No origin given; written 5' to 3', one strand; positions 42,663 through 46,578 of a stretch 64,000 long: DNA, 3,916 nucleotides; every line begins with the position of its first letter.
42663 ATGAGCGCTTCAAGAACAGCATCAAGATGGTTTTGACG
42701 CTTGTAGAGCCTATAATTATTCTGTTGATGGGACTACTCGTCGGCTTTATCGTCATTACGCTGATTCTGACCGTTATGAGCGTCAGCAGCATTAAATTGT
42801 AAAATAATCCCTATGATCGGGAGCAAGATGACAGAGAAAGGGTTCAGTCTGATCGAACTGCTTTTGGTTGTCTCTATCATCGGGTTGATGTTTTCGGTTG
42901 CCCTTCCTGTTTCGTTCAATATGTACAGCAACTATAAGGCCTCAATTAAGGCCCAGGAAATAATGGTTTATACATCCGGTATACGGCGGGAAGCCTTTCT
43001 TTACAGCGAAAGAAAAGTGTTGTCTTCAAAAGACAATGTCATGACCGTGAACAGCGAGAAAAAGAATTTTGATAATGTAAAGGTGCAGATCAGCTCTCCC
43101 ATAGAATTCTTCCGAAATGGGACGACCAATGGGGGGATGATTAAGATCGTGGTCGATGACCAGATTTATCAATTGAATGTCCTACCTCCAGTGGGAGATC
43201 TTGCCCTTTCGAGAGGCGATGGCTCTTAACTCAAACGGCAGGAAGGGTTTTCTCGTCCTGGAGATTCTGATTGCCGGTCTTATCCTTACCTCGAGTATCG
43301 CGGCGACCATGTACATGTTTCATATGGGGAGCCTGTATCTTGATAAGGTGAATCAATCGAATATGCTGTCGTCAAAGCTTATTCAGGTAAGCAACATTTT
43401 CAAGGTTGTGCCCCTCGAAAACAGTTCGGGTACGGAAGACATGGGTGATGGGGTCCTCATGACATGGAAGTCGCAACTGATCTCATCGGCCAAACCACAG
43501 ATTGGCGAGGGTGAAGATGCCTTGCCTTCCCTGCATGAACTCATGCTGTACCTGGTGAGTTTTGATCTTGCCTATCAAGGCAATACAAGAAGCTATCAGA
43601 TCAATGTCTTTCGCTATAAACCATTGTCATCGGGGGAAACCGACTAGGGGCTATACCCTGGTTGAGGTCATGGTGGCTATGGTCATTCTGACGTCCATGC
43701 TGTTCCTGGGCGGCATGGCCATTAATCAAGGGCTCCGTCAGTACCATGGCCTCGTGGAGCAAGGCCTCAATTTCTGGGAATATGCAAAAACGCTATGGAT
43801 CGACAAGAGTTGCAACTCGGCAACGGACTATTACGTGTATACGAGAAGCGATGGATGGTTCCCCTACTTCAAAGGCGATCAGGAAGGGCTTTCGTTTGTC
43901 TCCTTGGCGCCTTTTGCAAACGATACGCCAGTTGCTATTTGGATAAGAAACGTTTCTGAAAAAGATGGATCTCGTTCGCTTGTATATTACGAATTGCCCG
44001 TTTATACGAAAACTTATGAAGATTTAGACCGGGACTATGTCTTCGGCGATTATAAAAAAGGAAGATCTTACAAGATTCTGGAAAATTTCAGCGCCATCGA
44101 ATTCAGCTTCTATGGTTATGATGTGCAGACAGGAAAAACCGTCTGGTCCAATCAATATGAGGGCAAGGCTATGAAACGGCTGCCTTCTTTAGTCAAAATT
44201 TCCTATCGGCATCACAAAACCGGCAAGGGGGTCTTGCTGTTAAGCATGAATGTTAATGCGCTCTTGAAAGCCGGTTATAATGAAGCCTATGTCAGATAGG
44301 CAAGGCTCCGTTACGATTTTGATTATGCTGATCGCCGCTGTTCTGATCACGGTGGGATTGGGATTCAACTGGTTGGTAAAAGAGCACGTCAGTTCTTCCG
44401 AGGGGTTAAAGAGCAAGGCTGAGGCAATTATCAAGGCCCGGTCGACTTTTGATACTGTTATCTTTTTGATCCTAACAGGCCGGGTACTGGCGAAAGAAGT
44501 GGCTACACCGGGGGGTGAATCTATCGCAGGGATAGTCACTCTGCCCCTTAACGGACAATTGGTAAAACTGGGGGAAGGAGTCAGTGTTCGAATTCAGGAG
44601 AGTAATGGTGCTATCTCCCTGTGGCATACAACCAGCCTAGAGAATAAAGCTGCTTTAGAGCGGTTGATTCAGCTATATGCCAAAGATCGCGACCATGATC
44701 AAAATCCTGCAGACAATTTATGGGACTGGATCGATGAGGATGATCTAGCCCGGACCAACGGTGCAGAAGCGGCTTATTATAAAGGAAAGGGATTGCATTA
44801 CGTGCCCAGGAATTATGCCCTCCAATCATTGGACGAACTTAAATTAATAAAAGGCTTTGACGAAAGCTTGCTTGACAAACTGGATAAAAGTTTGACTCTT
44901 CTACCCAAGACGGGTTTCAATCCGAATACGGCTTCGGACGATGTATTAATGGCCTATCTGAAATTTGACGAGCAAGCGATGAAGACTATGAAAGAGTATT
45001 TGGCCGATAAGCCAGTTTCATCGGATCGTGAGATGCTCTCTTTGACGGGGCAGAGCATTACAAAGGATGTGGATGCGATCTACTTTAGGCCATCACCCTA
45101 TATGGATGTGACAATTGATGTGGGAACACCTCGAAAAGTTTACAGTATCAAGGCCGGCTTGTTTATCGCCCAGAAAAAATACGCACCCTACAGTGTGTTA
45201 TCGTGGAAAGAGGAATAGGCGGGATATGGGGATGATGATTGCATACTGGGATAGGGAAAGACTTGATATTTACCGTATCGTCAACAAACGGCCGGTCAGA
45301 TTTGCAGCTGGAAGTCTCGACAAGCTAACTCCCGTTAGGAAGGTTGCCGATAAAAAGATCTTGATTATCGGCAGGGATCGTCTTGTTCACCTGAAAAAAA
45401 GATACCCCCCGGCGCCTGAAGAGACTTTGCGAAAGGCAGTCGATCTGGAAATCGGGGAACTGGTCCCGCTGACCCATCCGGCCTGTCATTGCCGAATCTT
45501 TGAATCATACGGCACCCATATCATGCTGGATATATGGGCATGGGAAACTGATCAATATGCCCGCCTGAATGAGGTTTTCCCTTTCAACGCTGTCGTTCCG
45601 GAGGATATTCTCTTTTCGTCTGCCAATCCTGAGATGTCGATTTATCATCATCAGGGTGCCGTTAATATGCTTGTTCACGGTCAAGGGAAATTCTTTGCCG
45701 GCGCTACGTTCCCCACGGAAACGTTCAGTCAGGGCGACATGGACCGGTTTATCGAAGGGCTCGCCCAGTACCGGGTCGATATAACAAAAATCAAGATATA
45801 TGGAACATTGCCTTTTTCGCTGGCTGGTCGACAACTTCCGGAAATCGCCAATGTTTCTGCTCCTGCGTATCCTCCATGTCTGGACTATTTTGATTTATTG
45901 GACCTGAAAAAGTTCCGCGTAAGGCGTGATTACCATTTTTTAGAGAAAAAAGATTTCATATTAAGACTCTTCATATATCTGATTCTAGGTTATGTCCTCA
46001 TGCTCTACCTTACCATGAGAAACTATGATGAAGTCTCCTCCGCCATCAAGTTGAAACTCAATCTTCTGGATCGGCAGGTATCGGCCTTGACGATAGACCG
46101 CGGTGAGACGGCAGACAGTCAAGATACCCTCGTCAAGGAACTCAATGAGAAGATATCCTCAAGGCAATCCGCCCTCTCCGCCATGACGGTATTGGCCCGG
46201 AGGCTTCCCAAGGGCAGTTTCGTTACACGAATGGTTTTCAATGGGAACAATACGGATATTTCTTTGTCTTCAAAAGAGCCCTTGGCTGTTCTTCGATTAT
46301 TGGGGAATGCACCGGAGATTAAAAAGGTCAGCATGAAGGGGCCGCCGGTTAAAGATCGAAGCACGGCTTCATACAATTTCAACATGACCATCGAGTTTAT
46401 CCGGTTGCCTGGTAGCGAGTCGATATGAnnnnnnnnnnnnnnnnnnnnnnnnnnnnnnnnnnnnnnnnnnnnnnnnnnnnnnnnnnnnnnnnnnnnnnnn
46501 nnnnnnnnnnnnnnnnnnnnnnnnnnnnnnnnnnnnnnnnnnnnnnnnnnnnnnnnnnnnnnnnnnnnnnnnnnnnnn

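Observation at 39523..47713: Complete-looking T2SS-like pseudopilus operon without secretin or prepilin peptidase, embedded in a polysaccharide locus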

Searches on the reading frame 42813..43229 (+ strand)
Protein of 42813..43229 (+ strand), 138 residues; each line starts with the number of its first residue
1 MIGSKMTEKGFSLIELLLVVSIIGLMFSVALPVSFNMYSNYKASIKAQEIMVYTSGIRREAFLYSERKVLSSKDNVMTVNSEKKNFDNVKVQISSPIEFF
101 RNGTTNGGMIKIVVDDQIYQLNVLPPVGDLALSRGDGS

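Call 4: search_protein_families(library=pfam, proteins=[window:42813-43229:+], max_evalue=0.1)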
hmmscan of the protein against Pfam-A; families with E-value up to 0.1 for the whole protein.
window:42813-43229:+ (138 aa): 1 family
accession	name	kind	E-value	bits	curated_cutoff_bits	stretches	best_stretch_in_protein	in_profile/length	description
PF07963.17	N_methyl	-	1.3e-05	25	21.2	1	7-31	3-27/27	Prokaryotic N-terminal methylation motif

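Call 5: search_protein_families(library=ncbifam, proteins=[window:42813-43229:+], max_evalue=0.1)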
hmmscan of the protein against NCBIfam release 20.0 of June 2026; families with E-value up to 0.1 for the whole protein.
window:42813-43229:+ (138 aa): 12 families
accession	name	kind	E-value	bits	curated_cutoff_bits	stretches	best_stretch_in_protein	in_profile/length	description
NF040982.1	ComGD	equivalog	1.4e-07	32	70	1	8-121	1-127/139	competence type IV pilus minor pilin ComGD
TIGR01708.2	typeII_sec_gspH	equivalog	1.9e-06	28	80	1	8-61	1-54/169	type II secretion system minor pseudopilin GspH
TIGR02532.1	IV_pilin_GFxxxE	domain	4.6e-06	26.2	16.3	1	9-31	2-24/24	prepilin-type N-terminal cleavage/methylation domain-containing protein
NF041775.1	typeIV_PilA_Myxo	equivalog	7.5e-06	26.1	400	1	8-93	10-92/214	type IV pilin protein PilA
NF041013.1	T4P_ComGE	equivalog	5.7e-05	23.1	49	1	9-50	4-45/83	competence type IV pilus minor pilin ComGE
NF007862.0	PRK10574.1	equivalog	6.3e-05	23.1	138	1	6-90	2-86/145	prepilin peptidase-dependent pilin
NF007800.0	PRK10506.1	equivalog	8.8e-05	22.4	158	1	6-74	6-74/163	prepilin peptidase-dependent protein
TIGR01710.1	typeII_sec_gspG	equivalog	0.00029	20.9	88.85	1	9-47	1-39/134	type II secretion system major pseudopilin GspG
NF047827.1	T3SSXpsH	equivalog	0.00068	19.4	160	0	96-124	103-131/145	type II secretion system protein XpsH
NF041002.1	pilin_ComGF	equivalog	0.014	15.6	80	1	8-76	1-70/139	competence type IV pilus minor pilin ComGF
NF040999.1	pilin_ComGC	equivalog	0.016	15.4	75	1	8-32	1-25/84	competence type IV pilus major pilin ComGC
TIGR02596.1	TIGR02596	subfamily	0.04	14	70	1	11-50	1-40/196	Verru_Chthon cassette protein D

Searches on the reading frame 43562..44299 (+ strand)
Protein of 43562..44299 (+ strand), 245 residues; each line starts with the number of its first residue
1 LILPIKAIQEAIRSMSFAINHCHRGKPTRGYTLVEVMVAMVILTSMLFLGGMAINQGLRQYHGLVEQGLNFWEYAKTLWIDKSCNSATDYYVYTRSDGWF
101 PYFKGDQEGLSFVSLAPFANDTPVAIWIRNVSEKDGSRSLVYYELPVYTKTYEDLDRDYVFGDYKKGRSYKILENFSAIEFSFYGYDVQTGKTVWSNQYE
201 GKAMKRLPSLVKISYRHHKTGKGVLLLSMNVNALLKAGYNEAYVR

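Call 4: search_protein_families(library=pfam, proteins=[window:43562-44299:+], max_evalue=0.1)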
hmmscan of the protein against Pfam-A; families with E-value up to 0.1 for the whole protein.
window:43562-44299:+ (245 aa): 1 family
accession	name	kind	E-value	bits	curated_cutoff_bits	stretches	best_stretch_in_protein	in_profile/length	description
PF07963.17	N_methyl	-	4.3e-06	26.5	21.2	1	28-44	4-20/27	Prokaryotic N-terminal methylation motif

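Call 5: search_protein_families(library=ncbifam, proteins=[window:43562-44299:+], max_evalue=0.1)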
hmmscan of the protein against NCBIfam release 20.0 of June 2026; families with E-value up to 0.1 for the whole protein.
window:43562-44299:+ (245 aa): 7 families
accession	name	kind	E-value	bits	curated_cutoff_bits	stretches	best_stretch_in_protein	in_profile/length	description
NF006453.0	PRK08808.1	equivalog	3.3e-05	23.1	295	1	171-222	144-194/211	type II secretion system protein J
TIGR02532.1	IV_pilin_GFxxxE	domain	9.8e-05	22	16.3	1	29-47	2-20/24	prepilin-type N-terminal cleavage/methylation domain-containing protein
NF007800.0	PRK10506.1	equivalog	0.00069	19.5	158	1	27-76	7-55/163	prepilin peptidase-dependent protein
NF041013.1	T4P_ComGE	equivalog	0.0066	16.5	49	1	29-48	4-23/83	competence type IV pilus minor pilin ComGE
NF041002.1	pilin_ComGF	equivalog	0.019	15.2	80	1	29-60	2-33/139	competence type IV pilus minor pilin ComGF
NF007848.0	PRK10557.1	equivalog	0.021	14.1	120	1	27-52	9-33/192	prepilin peptidase-dependent protein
NF047828.1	T3SSXpsI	equivalog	0.06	13.4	150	0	29-49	2-22/132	type II secretion system protein XpsI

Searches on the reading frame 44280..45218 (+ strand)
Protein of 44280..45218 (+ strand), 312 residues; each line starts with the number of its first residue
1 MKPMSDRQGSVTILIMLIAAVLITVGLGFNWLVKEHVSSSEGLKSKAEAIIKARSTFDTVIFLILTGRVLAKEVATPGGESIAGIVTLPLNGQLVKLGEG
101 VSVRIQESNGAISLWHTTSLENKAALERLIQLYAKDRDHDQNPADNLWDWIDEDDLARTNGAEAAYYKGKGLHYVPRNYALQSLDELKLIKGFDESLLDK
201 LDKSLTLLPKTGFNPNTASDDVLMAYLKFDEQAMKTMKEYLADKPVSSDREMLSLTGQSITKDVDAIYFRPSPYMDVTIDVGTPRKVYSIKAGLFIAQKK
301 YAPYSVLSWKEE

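Call 4: search_protein_families(library=pfam, proteins=[window:44280-45218:+], max_evalue=0.1)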
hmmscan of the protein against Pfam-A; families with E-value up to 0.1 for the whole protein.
window:44280-45218:+ (312 aa): 2 families
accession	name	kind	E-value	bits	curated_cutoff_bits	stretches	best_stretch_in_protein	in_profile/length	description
PF21687.3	T2SSK_1st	-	3.8e-18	66.6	26.2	1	119-210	16-107/107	Type II secretion system (T2SS), protein K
PF12836.13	HHH_3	-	0.011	16.2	27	0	177-205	36-64/65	Helix-hairpin-helix motif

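Call 5: search_protein_families(library=ncbifam, proteins=[window:44280-45218:+], max_evalue=0.1)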
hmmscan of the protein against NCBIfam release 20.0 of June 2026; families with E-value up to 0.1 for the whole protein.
window:44280-45218:+ (312 aa): 2 families
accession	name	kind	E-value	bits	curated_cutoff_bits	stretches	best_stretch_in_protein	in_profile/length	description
NF037980.1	T2SS_GspK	equivalog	1.8e-21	77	130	1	9-259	3-260/307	type II secretion system minor pseudopilin GspK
NF008281.1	PRK11059.1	equivalog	0.089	11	663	0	10-54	133-176/633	RNase E specificity factor CsrD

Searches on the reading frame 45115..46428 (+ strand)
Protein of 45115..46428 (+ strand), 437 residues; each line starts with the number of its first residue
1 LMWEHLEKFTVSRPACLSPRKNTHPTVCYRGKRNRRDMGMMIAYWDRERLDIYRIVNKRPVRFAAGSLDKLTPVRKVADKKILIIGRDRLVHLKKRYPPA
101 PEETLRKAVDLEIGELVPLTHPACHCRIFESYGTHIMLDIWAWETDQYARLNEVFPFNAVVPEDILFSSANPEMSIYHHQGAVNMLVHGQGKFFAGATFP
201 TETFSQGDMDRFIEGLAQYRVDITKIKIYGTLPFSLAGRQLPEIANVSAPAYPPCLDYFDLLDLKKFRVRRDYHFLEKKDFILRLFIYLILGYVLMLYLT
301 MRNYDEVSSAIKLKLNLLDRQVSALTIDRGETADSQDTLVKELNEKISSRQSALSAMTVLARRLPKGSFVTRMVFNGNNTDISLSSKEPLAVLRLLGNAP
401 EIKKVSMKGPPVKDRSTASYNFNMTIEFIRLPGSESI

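Call 4: search_protein_families(library=pfam, proteins=[window:45115-46428:+], max_evalue=0.1)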
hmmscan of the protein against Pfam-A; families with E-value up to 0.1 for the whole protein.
window:45115-46428:+ (437 aa): 1 family
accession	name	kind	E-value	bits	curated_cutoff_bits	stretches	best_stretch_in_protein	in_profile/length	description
PF05137.18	PilN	-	0.045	14.2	22.8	1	360-426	6-76/78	Fimbrial assembly protein (PilN)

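Call 5: search_protein_families(library=ncbifam, proteins=[window:45115-46428:+], max_evalue=0.1)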
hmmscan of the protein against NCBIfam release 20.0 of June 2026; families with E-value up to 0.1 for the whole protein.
window:45115-46428:+ (437 aa): 0 families

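Call 47: search_solved_structures(query=window:45232-46428:+, max_evalue=10)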
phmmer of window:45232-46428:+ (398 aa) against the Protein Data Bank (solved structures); distinct sequences matched with E-value up to 10: 24.
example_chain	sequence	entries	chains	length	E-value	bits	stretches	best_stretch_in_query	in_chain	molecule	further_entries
7puo_A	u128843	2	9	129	0.083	15.1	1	286-330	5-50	2-hydroxymuconate tautomerase,Chains: A,B,C,D,E,F,2-hydroxymuconate tautomerase | 2-hydroxymuconate tautomerase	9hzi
7b5u_A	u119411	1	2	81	0.28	13.4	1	116-174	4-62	GntR family transcriptional regulator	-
7b5t_A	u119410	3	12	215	0.29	13.3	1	99-174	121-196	GntR family transcriptional regulator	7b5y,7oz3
7b5w_A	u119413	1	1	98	0.35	13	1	115-174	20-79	GntR family transcriptional regulator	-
2fm7_A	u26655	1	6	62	1.3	11.2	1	285-330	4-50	4-Oxalocrotonate Tautomerase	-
6ghw_A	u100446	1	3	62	1.7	10.7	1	286-330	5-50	2-hydroxymuconate tautomerase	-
8w9s_B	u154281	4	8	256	1.9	10.6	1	25-90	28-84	RifT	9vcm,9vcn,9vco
8u3j_A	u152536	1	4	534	2.2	10.4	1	219-264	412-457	Transient receptor potential cation channel subfamily V member 1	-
9ogk_B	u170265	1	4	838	2.7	10.1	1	219-264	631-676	Transient receptor potential cation channel subfamily V member 1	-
7l2h_A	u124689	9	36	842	2.8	10.1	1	219-264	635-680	Transient receptor potential cation channel subfamily V member 1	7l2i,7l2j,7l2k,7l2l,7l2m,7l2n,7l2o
3j5p_B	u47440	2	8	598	2.9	10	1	219-264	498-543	Transient receptor potential cation channel subfamily V member 1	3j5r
7lp9_A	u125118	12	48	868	3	10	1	219-264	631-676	Transient receptor potential cation channel subfamily V member 1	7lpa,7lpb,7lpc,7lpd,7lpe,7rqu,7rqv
9w4n_A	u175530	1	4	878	3.1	9.9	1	219-264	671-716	Transient receptor potential cation channel subfamily V member 1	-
9isg_A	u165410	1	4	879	3.1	9.9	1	219-264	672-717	Transient receptor potential cation channel subfamily V member 1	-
7lqy_A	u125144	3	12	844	3.6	9.7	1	219-264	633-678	Osm-9-like TRP channel 1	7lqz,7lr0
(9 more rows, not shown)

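Call 65: find_homologous_proteins(query=window:45232-46428:+, max_evalue=0.00001)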
Query window:45232-46428:+ (398 aa): 67 proteins with E <= 0.00001 among 8000 candidates.
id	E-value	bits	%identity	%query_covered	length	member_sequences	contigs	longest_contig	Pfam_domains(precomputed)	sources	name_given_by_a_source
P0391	4.3e-265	897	100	100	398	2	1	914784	-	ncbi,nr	ncbi:MAG: hypothetical protein CSYNP_00051 [Syntrophus sp. SKADARSKE-3]|nr:hypothetical protein [Syn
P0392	7.2e-194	662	70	98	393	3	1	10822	-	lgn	-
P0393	7.9e-179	613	67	98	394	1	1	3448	-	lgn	-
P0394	2.0e-173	595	63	98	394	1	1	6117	-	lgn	-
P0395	1.1e-172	592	64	98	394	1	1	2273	-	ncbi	-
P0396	8.3e-150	517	56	98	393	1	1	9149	-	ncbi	-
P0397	3.6e-129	449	50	98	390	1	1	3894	-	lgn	-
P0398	6.6e-128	445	48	98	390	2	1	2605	-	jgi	-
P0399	1.0e-127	444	50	98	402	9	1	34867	-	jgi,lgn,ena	-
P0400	1.7e-126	440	48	98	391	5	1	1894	-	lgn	-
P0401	1.8e-126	440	49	98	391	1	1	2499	-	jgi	jgi:hypothetical protein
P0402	1.1e-125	438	49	98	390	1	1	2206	-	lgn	-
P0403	1.8e-123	430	47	98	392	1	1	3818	-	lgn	-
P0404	8.6e-122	425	47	98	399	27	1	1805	-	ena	-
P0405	4.9e-121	422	47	98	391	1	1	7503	-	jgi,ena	-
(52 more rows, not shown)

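Call 75: predict_structure(alignment_id=A4)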
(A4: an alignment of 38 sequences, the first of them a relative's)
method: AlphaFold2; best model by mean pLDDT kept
length: 398 residues; sequences in the alignment: 38
mean_pLDDT: 86.3   pTM: 0.59
mean pLDDT of the five models: 86.3, 85.9, 85.1, 84.0, 83.6
residues with pLDDT >= 90: 246; 70-90: 100; 50-70: 36; < 50: 16
segments of 3 or more residues with pLDDT < 50: 234-236, 289-297, 396-398
pLDDT, mean of each block of 10 residues (from residue 1): 93 93 93 81 94 96 95 94 93 96 93 92 93 93 93 92 94 90 91 81 84 91 86 55 88 93 85 82 59 46 58 80 91 88 94 93 92 91 94 53
secondary structure, 60 per line:
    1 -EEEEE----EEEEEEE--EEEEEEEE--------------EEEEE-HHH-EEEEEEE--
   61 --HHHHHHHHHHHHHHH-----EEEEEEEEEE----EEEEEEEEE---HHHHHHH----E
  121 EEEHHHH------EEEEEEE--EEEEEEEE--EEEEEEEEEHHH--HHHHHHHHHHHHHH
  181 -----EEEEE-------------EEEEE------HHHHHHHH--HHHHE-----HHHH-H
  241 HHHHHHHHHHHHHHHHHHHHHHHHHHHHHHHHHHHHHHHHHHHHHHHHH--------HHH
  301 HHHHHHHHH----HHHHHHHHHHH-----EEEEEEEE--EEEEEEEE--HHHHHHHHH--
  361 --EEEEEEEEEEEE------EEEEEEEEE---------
elements in order: E2-6 E11-17 E20-27 E42-46 E52-58 H63-77 E83-92 E97-105 H109-115 E120-123 H124-127 E134-140 E143-150 E153-161 H167-180 E186-190 E204-208 H215-222 H225-228 H235-238 H240-289 H298-309 H314-324 E330-337 E340-347 H350-358 E363-374 E381-389

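Call 77: fold_search(model_id=the predicted structure, library=pdb)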
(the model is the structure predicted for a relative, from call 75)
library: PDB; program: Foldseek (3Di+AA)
matches with E <= 10: 1073; with E <= 0.001: 40
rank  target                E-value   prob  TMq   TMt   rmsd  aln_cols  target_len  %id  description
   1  4pht_Y                4.1e-09  1.00  0.36  0.58   5.1       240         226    8  ATPase GspE in complex with the cytoplasmic domain of GspL from the Vibrio vulnificus type II Secretion system (released 2014-11-26)
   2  3hrg                  6.3e-09  1.00  0.35  0.51   5.9       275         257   12  Crystal structure of Bacteroides thetaiotaomicron BT_3980, protein with actin-like ATPase fold and unknown function (NP_ (released 2009-06-23)
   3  1yf5                  1.1e-08  1.00  0.38  0.58   5.1       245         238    8  Cyto-Epsl: The Cytoplasmic Domain Of Epsl, An Inner Membrane Component Of The Type II Secretion System Of Vibrio Cholera (released 2005-05-03)
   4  4pht_X                1.2e-08  1.00  0.34  0.55   5.5       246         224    7  ATPase GspE in complex with the cytoplasmic domain of GspL from the Vibrio vulnificus type II Secretion system (released 2014-11-26)
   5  5eox_B                4.8e-08  1.00  0.30  0.32   9.2       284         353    8  Pseudomonas aeruginosa PilM bound to ADP (released 2016-04-27)
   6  5eoy_B                6.5e-08  1.00  0.30  0.33   8.7       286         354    7  Pseudomonas aeruginosa SeMet-PilM bound to ADP (released 2016-04-27)
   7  5eq6_B                8.8e-08  1.00  0.30  0.33   9.3       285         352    8  Pseudomonas aeruginosa PilM bound to AMP-PNP (released 2016-04-27)
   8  3jc8_Ma               1.1e-07  1.00  0.30  0.33   9.5       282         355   10  Architectural model of the type IVa pilus machine in a piliated state (released 2016-03-16)
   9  2ych_A                1.8e-07  1.00  0.34  0.40   8.4       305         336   10  PilM-PilN type IV pilus biogenesis complex (released 2011-05-11)
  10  5eou_B                2.0e-07  1.00  0.32  0.36   8.2       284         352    8  Pseudomonas aeruginosa PilM:PilN1-12 bound to ATP (released 2016-04-27)
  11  1w97                  2.3e-07  1.00  0.35  0.56   5.5       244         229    9  cyto-EpsL: the cytoplasmic domain of EpsL, an inner membrane component of the type II secretion system of Vibrio cholera (released 2004-11-30)
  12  5eq6_A                2.8e-07  1.00  0.30  0.33   9.4       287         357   10  Pseudomonas aeruginosa PilM bound to AMP-PNP (released 2016-04-27)
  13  5eox_A                4.0e-07  1.00  0.29  0.32   9.8       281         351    8  Pseudomonas aeruginosa PilM bound to ADP (released 2016-04-27)
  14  5eoy_A                4.5e-07  1.00  0.30  0.33  11.0       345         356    8  Pseudomonas aeruginosa SeMet-PilM bound to ADP (released 2016-04-27)
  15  5tkw                  5.0e-07  1.00  0.32  0.49   6.9       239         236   13  1.35 Angstrom Resolution Crystal Structure of a Pullulanase-specific Type II Secretion System Integral Cytoplasmic Membr (released 2016-10-19)
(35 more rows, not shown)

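Call 79: find_related_loci(query=A4, collection=metagenome_contigs, flank=10000)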
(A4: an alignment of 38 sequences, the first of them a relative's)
Query A4 (398 aa) in metagenome_contigs; peptide patterns used: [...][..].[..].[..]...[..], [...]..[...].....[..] (x = any residue, [..] = any of these).
229 stretches matched a pattern; 95 encode a relative of the query (tblastn E <= 1e-3); the best 80 are kept; 80 distinct loci.
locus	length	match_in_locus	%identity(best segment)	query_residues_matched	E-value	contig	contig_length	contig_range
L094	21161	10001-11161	50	2-391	4e-137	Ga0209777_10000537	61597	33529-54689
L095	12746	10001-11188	50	2-391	3e-136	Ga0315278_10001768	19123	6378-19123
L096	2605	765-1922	48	2-391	3e-142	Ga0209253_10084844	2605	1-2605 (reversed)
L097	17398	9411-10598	49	2-391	5e-134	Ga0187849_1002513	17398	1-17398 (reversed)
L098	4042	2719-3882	48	1-389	2e-135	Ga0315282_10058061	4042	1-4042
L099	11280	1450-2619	47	1-391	2e-131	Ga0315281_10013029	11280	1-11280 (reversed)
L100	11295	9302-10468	47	1-391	2e-130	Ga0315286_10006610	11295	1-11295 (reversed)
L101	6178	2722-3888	47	1-391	9e-131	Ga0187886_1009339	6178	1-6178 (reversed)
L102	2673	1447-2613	47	1-391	1e-136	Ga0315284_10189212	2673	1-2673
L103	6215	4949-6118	46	1-391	1e-129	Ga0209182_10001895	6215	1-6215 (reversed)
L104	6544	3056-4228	47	1-393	2e-129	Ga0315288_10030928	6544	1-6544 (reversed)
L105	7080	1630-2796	47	1-391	7e-129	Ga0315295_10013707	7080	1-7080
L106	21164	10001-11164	47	2-389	2e-128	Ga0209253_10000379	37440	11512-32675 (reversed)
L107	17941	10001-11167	46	1-391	1e-127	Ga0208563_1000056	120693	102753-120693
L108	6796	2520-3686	45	1-391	1e-127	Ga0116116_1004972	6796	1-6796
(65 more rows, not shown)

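Call 96: search_protein_families(library=pfam, proteins=[L105:6269-6994:-, L105:4061-4651:+], max_evalue=0.01)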
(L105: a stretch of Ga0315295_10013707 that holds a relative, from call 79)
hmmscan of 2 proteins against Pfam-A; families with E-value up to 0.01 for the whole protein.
L105:6269-6994:- (241 aa): 5 families
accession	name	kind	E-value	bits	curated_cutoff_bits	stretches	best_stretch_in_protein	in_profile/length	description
PF20532.3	DUF6747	-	7.6e-12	46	27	0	144-162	10-28/55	Family of unknown function (DUF6747)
PF07405.16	DUF1506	-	0.00024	21.7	25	0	131-177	71-117/127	Protein of unknown function (DUF1506)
PF19410.4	DUF5980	-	0.00083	20.2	27.1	0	188-215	52-79/97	Family of unknown function (DUF5980)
PF00404.24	Dockerin_1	-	0.0016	19.1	22.9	0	147-197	7-57/57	Dockerin type I domain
PF20293.4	MC6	-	0.0059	17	27.2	0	108-125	57-74/76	ABC-three component (ABC-3C) system Middle Component 6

L105:4061-4651:+ (196 aa): 3 families
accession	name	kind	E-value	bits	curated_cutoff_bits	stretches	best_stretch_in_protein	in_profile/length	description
PF01464.25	SLT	-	2.3e-28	98.5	21.3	1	72-165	3-102/117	Transglycosylase SLT domain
PF13406.11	SLT_2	-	9.7e-05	22.1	24.3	0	102-128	151-177/292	Transglycosylase SLT domain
PF13511.11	DUF4124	-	0.00014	22.4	22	1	15-44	6-38/56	Domain of unknown function (DUF4124)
